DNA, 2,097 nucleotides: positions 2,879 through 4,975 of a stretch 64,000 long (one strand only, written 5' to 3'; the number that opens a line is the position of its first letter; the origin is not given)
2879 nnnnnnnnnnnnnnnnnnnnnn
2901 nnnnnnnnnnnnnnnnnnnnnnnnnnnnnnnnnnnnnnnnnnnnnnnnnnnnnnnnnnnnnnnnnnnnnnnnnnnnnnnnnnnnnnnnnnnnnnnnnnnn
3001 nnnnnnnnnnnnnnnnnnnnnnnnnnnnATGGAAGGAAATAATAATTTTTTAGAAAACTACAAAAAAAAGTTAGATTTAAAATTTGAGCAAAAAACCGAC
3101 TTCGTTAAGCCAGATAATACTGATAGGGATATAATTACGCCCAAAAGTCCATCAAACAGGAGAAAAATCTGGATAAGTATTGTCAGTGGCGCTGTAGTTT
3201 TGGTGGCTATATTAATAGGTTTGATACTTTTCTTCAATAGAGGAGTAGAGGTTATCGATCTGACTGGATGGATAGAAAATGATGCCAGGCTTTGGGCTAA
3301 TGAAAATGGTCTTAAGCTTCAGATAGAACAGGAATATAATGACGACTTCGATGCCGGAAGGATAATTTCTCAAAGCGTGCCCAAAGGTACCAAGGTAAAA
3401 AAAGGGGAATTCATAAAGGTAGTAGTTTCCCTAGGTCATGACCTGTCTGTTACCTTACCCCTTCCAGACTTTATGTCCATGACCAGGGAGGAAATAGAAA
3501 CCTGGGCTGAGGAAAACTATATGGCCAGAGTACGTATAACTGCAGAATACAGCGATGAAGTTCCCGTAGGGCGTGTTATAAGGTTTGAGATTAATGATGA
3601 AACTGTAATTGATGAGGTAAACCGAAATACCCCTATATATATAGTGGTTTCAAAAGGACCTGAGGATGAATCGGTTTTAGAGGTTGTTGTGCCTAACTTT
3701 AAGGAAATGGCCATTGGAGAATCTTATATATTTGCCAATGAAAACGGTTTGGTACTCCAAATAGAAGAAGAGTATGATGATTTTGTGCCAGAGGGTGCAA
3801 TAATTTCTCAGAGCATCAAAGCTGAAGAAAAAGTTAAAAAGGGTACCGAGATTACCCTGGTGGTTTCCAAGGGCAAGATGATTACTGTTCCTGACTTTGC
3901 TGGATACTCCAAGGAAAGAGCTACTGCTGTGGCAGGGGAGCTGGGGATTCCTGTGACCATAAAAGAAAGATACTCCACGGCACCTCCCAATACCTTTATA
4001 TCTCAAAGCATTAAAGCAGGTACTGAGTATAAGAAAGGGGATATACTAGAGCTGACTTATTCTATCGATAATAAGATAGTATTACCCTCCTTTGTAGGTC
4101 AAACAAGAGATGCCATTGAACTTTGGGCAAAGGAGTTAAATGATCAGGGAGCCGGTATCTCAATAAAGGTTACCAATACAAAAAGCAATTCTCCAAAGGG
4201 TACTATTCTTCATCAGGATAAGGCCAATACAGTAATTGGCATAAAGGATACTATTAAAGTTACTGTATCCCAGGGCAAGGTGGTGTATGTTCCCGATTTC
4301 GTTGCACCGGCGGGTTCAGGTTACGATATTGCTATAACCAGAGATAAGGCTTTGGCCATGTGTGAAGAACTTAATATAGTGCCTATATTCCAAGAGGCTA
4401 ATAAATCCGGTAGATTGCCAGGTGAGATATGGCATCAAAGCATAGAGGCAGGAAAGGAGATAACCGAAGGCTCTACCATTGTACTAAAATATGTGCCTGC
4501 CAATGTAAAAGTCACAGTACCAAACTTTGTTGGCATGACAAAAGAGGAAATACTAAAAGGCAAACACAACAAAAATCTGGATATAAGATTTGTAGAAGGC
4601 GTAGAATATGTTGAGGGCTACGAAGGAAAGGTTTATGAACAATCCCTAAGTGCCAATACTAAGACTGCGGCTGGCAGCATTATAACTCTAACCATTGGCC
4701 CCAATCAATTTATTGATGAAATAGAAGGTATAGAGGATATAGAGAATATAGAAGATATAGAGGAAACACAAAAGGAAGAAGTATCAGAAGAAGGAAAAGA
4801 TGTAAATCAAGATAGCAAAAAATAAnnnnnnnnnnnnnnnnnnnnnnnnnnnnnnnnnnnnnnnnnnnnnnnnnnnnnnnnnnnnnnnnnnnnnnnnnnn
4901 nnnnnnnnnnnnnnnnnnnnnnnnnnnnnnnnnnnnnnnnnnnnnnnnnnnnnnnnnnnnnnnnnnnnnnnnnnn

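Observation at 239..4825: Orphan seven-PASTA membrane protein in an operon with an ABC-2 exporter that has a giant coiled-coil ectodomain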

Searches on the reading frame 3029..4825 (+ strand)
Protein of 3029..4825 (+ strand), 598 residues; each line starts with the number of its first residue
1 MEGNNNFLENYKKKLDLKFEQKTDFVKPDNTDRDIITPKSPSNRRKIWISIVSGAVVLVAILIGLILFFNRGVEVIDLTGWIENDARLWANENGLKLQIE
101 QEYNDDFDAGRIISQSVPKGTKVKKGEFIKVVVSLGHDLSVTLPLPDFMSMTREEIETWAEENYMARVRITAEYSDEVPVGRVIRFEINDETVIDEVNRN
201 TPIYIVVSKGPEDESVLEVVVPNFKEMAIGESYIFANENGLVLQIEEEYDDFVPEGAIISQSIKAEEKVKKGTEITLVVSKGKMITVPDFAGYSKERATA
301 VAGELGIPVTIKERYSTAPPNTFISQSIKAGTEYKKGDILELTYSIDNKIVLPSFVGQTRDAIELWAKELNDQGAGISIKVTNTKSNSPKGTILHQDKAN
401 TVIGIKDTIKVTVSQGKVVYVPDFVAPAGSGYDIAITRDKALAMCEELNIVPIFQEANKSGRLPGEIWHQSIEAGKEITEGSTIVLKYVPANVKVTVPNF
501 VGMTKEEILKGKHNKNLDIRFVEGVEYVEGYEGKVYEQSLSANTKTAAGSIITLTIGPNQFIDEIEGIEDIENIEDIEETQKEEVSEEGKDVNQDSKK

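Call 3: search_protein_families(library=pfam, proteins=[window:3029-4825:+], max_evalue=1)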
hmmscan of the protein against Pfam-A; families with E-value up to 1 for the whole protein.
window:3029-4825:+ (598 aa): 3 families
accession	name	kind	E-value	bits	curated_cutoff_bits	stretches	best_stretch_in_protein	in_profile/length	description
PF03793.24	PASTA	-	2.4e-68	226.4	23.2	7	73-134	1-63/64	PASTA domain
PF25158.1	ABCA11_C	-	0.13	12.5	27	0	153-181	8-36/55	ABC transporter A family member 11-like, C-terminal domain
PF06596.16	PsbX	-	0.63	10.5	25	0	49-67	10-28/38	Photosystem II reaction centre X protein (PsbX)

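Call 4: search_protein_families(library=ncbifam, proteins=[window:3029-4825:+], max_evalue=1)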
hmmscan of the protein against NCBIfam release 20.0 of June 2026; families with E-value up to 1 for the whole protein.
window:3029-4825:+ (598 aa): 4 families
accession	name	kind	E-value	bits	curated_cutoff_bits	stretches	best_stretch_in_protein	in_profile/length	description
NF033483.0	PknB_PASTA_kin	equivalog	4.8e-84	283.4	450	4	146-344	368-562/563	Stk1 family PASTA domain-containing Ser/Thr kinase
NF047903.1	MmDecMmdC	equivalog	0.015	15.7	200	0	110-133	72-95/132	methylmalonyl-CoA decarboxylase subunit gamma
NF006079.0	PRK08225.1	equivalog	0.042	13.9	95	1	205-259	15-66/70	acetyl-CoA carboxylase biotin carboxyl carrier protein subunit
TIGR00770.1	Dcu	subfamily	0.15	11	331.35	0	215-290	163-237/430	anaerobic C4-dicarboxylate transporter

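Call 8: find_homologous_proteins(query=window:3029-4825:+, max_evalue=1e-10)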
Query window:3029-4825:+ (598 aa): 467 proteins with E <= 1e-10 among 8000 candidates; the best 120 are listed.
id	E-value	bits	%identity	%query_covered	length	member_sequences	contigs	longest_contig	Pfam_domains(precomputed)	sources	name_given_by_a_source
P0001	0.0e+0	1306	100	100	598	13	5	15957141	PF03793.25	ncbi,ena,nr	ncbi:MAG: PASTA domain-containing protein [Clostridiales bacterium]|nr:PASTA domain-containing prote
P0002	0.0e+0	1062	83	96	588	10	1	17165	PF03793.25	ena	-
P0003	0.0e+0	1058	84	95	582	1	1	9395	PF03793.25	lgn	-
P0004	0.0e+0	1055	84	95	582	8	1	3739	PF03793.25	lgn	-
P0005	0.0e+0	1039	84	93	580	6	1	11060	PF03793.25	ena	-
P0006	0.0e+0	1035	82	94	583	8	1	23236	PF03793.25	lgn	-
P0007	6.3e-285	964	75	93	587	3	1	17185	PF03793.25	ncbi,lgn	-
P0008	2.9e-283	959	75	95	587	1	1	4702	PF03793.25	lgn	-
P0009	3.9e-280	949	74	93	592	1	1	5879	PF03793.25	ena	-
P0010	9.5e-275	931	51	93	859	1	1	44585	PF03793.25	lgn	-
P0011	3.6e-267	906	71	94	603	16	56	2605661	PF03793.25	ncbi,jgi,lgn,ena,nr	ncbi:MAG: PASTA domain-containing protein [Caldicoprobacterales bacterium]|jgi:beta-lactam-binding p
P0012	6.7e-267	905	70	94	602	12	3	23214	PF03793.25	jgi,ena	jgi:beta-lactam-binding protein with PASTA domain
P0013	3.2e-264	896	71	97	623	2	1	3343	PF03793.25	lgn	-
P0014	7.8e-264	895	71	93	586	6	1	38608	PF03793.25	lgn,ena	-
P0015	2.7e-263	893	70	94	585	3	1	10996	PF03793.25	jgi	jgi:beta-lactam-binding protein with PASTA domain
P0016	5.0e-259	879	67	94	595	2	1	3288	PF03793.25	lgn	-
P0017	9.6e-256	868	75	85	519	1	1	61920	PF03793.25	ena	-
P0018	6.6e-253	859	69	93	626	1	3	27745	PF03793.25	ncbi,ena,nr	ncbi:MAG: PASTA domain-containing protein [Clostridiales bacterium]|nr:PASTA domain-containing prote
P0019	1.2e-243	828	65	94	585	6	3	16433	PF03793.25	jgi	-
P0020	2.2e-238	811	63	94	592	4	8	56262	PF03793.25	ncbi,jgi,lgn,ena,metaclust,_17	metaclust:\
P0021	2.4e-238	811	64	94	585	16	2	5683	PF03793.25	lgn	-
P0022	2.2e-235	801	64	93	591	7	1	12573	PF03793.25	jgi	jgi:beta-lactam-binding protein with PASTA domain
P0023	1.2e-234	798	60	94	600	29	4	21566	PF03793.25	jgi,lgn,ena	jgi:beta-lactam-binding protein with PASTA domain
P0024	1.1e-233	795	62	94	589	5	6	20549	PF03793.25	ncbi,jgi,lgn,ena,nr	ncbi:MAG: PASTA domain-containing protein [Clostridiales bacterium]|jgi:beta-lactam-binding protein 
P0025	3.3e-232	790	62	94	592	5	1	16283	PF03793.25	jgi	-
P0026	2.0e-229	781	62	94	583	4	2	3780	PF03793.25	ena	-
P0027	4.3e-229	780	62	93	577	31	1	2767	PF03793.25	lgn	-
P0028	1.4e-228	778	62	94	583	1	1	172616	PF03793.25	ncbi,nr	ncbi:MAG TPA: PASTA domain-containing protein [Clostridiales bacterium]|nr:PASTA domain-containing p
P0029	7.5e-228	776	63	94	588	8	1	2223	PF03793.25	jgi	jgi:serine/threonine-protein kinase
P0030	7.8e-226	769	62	94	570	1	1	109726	PF03793.25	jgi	-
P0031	2.5e-224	764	59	95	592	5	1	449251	PF03793.25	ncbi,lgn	ncbi:MAG: PASTA domain-containing protein [Caldicoprobacterales bacterium]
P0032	3.7e-221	754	60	94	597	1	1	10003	PF03793.25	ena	-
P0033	4.8e-220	750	59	94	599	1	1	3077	PF03793.25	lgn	-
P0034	7.2e-217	740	59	93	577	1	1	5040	PF03793.25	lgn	-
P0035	4.3e-216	737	60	94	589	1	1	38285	PF03793.25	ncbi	-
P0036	1.6e-215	735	60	94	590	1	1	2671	PF03793.25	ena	-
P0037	1.9e-215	735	59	93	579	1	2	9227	PF03793.25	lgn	-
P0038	1.0e-214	733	60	93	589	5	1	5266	PF03793.25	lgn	-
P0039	3.0e-214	731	58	93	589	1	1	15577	PF03793.25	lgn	-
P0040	3.6e-214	731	60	93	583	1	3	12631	PF03793.25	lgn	-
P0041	2.1e-213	728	60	91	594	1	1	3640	PF03793.25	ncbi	-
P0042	7.7e-213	726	58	94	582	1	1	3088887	PF03793.25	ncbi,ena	-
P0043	1.5e-212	725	59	93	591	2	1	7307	PF03793.25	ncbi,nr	ncbi:MAG: PASTA domain-containing protein [Clostridiales bacterium]|nr:PASTA domain-containing prote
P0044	2.1e-212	725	56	93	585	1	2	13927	PF03793.25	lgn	-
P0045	9.1e-211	719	55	94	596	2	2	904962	PF03793.25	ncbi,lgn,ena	-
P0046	8.0e-210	716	56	94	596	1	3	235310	PF03793.25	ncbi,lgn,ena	-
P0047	9.3e-210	716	60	94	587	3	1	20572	PF03793.25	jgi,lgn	jgi:beta-lactam-binding protein with PASTA domain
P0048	9.4e-209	713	55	93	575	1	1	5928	PF03793.25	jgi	jgi:beta-lactam-binding protein with PASTA domain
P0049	5.3e-208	710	57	93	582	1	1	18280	PF03793.25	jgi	jgi:beta-lactam-binding protein with PASTA domain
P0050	6.9e-208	710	58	93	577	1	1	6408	PF03793.25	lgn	-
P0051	1.3e-207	709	56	93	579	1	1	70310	PF03793.25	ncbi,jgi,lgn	ncbi:MAG: PASTA domain-containing protein [Christensenellales bacterium]|jgi:beta-lactam-binding pro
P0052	2.4e-207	708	58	91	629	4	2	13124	PF03793.25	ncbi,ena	-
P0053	2.5e-207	708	55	93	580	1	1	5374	PF03793.25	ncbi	-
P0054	1.6e-205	702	52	93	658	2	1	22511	PF03793.25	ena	-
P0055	3.5e-205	701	57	93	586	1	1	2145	PF03793.25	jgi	jgi:serine/threonine-protein kinase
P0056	1.6e-204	699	57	93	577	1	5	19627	PF03793.25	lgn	-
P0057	1.9e-204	699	56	93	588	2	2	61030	PF03793.25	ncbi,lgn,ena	-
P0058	1.5e-203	696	58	93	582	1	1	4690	PF03793.25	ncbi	-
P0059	3.2e-203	695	56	93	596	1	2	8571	PF03793.25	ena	-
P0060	2.0e-201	689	81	64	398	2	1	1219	PF03793.25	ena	-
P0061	2.5e-201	688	57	93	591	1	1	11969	PF03793.25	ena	-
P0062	3.2e-201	688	55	93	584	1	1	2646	PF03793.25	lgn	-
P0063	5.1e-201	687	56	93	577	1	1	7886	PF03793.25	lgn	-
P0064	1.3e-200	686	56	93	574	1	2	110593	PF03793.25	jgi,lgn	jgi:beta-lactam-binding protein with PASTA domain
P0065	1.7e-200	686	58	87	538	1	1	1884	PF03793.25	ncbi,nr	ncbi:MAG: PASTA domain-containing protein, partial [Clostridiales bacterium]|nr:PASTA domain-contain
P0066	2.2e-199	682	55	93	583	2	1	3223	PF03793.25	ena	-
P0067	3.7e-199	681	55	93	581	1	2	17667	PF03793.25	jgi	jgi:serine/threonine-protein kinase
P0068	6.9e-199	680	56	91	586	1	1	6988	PF03793.25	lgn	-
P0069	1.9e-197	675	56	93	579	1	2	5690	PF03793.25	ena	-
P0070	5.8e-197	674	54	95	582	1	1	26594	PF03793.25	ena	-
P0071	1.5e-196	673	55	93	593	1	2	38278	PF03793.25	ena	-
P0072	1.5e-196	673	54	93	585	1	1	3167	PF03793.25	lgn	-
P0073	2.4e-196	672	56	91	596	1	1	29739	PF03793.25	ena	-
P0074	3.0e-195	668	54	93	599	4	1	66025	PF03793.25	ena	-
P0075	3.2e-195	668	55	93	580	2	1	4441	PF03793.25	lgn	-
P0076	5.9e-195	667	54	93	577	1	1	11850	PF03793.25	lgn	-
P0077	3.1e-194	665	54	94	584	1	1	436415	PF03793.25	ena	-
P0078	3.4e-194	665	54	93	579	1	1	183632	PF03793.25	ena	-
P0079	3.7e-194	665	55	93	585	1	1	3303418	PF03793.25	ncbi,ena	-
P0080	4.5e-194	664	53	93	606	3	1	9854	PF03793.25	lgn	-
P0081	9.8e-194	663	52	93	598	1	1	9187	PF03793.25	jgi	jgi:eukaryotic-like serine/threonine-protein kinase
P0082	1.1e-193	663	52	93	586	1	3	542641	PF03793.25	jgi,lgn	jgi:beta-lactam-binding protein with PASTA domain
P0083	2.8e-193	662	54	93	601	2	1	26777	PF03793.25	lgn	-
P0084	3.8e-193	661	55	93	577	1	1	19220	PF03793.25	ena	-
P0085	4.4e-193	661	54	93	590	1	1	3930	PF03793.25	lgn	-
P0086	2.7e-192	659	52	93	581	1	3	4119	PF03793.25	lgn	-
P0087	1.1e-191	656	52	93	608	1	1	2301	PF03793.25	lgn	-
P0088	2.1e-191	656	55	91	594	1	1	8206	PF03793.25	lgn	-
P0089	4.4e-191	655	54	93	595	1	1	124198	PF03793.25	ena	-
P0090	2.9e-190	652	54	93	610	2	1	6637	PF03793.25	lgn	-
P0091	2.9e-190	652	56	91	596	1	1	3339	PF03793.25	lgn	-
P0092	1.3e-189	650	53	93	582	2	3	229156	PF03793.25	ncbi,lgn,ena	-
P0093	8.7e-189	647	53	93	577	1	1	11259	PF03793.25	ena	-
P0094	1.8e-187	643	53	93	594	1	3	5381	PF03793.25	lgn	-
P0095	6.8e-187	641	53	92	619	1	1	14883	PF03793.25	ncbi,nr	ncbi:MAG: PASTA domain-containing protein [Bacillota bacterium]|nr:PASTA domain-containing protein [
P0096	1.1e-185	637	53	91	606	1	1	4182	PF03793.25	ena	-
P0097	1.1e-185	637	52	93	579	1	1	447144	PF03793.25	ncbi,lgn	ncbi:MAG: PASTA domain-containing protein [Burkholderiales bacterium]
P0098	3.6e-185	635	50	93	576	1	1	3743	PF03793.25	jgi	jgi:eukaryotic-like serine/threonine-protein kinase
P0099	5.9e-185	634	54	92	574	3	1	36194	PF03793.25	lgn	-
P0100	1.7e-184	633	53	91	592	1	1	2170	PF03793.25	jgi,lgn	-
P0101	1.4e-183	630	58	82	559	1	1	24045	PF03793.25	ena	-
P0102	2.3e-183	629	51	93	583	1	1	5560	PF03793.25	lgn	-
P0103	2.4e-183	629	55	91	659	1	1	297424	PF03793.25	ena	-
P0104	1.0e-182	627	51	94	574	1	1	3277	PF03793.25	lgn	-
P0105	1.3e-182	627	51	91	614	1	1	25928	PF03793.25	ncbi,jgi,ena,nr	ncbi:MAG TPA: hypothetical protein DD640_00175 [Clostridiales bacterium]|nr:hypothetical protein [Cl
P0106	1.7e-182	626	51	94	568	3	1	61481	PF03793.25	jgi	-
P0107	1.2e-181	623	52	93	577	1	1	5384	PF03793.25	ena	-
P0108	1.9e-181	623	51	93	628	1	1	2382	PF03793.25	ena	-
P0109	7.8e-181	621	55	82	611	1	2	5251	PF03793.25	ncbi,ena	-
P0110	2.2e-180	619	50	93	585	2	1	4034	PF03793.25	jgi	jgi:eukaryotic-like serine/threonine-protein kinase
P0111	4.6e-180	618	52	93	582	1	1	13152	PF03793.25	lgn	-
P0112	5.4e-180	618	52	93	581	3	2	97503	PF03793.25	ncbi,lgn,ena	-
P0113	1.3e-179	617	50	93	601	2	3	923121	PF03793.25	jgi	jgi:serine/threonine-protein kinase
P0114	3.8e-179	615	51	94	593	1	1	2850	PF03793.25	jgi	jgi:beta-lactam-binding protein with PASTA domain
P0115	1.0e-178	614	50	93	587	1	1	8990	PF03793.25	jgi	jgi:eukaryotic-like serine/threonine-protein kinase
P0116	1.2e-178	613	52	93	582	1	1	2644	PF03793.25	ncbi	-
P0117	1.2e-178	613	51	93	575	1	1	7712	PF03793.25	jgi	jgi:beta-lactam-binding protein with PASTA domain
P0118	3.6e-178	612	54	91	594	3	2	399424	PF03793.25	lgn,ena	-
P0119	6.5e-178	611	53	93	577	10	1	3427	PF03793.25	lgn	-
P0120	4.4e-177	608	51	93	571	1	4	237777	PF03793.25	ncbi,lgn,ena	-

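Call 9: find_encoding_contigs(protein=P0011, flank=8000, max_places=3)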
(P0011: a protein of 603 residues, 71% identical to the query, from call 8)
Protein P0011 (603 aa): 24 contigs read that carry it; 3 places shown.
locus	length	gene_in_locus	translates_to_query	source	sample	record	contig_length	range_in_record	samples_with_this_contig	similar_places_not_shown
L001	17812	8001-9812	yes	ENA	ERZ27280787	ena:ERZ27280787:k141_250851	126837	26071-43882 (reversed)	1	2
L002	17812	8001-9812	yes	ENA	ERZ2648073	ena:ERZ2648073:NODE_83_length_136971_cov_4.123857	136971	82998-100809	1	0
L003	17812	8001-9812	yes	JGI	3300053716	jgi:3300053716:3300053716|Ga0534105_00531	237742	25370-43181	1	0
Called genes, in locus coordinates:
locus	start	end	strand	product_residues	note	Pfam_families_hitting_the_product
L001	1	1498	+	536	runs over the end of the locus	PF01232:Mannitol_dh, PF08125:Mannitol_dh_C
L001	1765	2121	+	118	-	PF09685:MamF_MmsF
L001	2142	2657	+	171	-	PF20234:DUF6591 (weak)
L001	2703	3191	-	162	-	PF07883:Cupin_2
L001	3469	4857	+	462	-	PF13440:Polysacc_synt_3 (weak), PF01554:MatE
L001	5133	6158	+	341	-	PF00005:ABC_tran, PF13304:AAA_21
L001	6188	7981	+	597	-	PF12679:ABC2_membrane_2, PF10920:DUF2705, PF12730:ABC2_membrane_4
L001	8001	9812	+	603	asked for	PF03793:PASTA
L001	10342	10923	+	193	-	PF00163:Ribosomal_S4, PF01479:S4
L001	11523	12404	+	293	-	PF00198:2-oxoacid_dh (faint)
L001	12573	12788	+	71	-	-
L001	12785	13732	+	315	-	PF00528:BPD_transp_1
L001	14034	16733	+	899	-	PF07517:SecA_DEAD, PF00270:DEAD, PF01043:SecA_PP_bind, PF21090:P-loop_SecA, PF07516:SecA_SW, PF02810:SEC-C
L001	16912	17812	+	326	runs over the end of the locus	PF03462:PCRF, PF00472:RF-1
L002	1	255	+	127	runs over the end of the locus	-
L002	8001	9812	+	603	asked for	PF03793:PASTA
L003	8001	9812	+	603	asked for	PF03793:PASTA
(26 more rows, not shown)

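Call 10: find_encoding_contigs(protein=P0042, flank=8000, max_places=2)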
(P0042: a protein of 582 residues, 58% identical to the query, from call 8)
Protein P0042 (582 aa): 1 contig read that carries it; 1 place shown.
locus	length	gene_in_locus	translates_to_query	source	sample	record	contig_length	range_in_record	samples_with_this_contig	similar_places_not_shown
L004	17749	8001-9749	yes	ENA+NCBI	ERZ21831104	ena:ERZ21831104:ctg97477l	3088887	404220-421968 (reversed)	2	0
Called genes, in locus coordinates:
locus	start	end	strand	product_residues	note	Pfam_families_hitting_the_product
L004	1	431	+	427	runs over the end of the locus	PF00709:Adenylsucc_synt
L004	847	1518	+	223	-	PF01209:Ubie_methyltran, PF13489:Methyltransf_23, PF02353:CMAS, PF05175:MTS (weak), PF13847:Methyltransf_31, PF08241:Methyltransf_11, PF08242:Methyltransf_12, PF13649:Methyltransf_25, +2 more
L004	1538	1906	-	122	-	PF01325:Fe_dep_repress, PF12802:MarR_2 (weak), PF02742:Fe_dep_repr_C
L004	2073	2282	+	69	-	PF04023:FeoA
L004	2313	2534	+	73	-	PF04023:FeoA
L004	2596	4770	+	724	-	PF00009:GTP_EFTU (faint), PF01926:MMR_HSR1, PF02421:FeoB_N, PF17910:FeoB_Cyto, PF07670:Gate, PF07664:FeoB_C, PF07670:Gate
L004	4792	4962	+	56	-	PF12669:FeoB_associated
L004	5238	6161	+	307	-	PF00005:ABC_tran, PF13304:AAA_21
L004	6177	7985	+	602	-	PF12679:ABC2_membrane_2, PF12698:ABC2_membrane_3, PF10920:DUF2705, PF12730:ABC2_membrane_4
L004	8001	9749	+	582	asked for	PF03793:PASTA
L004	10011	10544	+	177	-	PF02482:Ribosomal_S30AE, PF16321:Ribosom_S30AE_C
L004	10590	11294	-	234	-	PF01066:CDP-OH_P_transf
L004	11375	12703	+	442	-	PF14238:DUF4340 (weak)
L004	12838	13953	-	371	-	PF07853:DUF1648, PF19124:DUF5808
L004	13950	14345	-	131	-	PF00392:GntR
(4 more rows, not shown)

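Call 11: find_encoding_contigs(protein=P0113, flank=8000, max_places=2)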
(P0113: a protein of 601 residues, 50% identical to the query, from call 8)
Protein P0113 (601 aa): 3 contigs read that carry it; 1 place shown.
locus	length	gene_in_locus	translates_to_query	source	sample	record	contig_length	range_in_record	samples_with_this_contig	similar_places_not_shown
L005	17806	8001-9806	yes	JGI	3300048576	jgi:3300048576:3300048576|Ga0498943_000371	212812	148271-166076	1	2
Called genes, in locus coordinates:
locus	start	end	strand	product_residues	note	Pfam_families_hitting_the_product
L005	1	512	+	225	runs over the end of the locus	-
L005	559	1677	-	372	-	-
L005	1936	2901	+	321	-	PF19307:SrpI-like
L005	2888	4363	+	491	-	PF00155:Aminotran_1_2 (weak), PF00266:Aminotran_5, PF01041:DegT_DnrJ_EryC1 (weak)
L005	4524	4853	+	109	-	PF00903:Glyoxalase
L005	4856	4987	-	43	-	-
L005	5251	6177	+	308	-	PF00005:ABC_tran, PF13304:AAA_21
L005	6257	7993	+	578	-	PF12679:ABC2_membrane_2, PF10920:DUF2705, PF12730:ABC2_membrane_4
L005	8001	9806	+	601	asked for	PF03793:PASTA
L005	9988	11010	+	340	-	PF09992:NAGPA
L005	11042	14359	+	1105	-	PF00932:LTD, PF26342:TP_1001_2nd (faint), PF00932:LTD, PF13287:Fn3_assoc, PF13290:CHB_HEX_C_1, PF08757:CotH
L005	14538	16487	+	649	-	PF00990:GGDEF, PF00563:EAL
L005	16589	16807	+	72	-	-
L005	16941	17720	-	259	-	PF02607:B12-binding_2, PF02310:B12-binding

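Call 51: search_solved_structures(query=window:3029-4825:+, max_evalue=0.01, show_alignments=0)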
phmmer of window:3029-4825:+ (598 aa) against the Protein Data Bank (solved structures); distinct sequences matched with E-value up to 0.01: 3.
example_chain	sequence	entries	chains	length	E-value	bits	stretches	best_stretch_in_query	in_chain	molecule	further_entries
3m9g_A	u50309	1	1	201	2.3e-15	59.4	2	230-338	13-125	Protein kinase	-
3py9_A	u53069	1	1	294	3.5e-15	58.9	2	229-337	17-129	Protein kinase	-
2kui_A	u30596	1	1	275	0.0048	18.8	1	70-293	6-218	Serine/threonine-protein kinase pknB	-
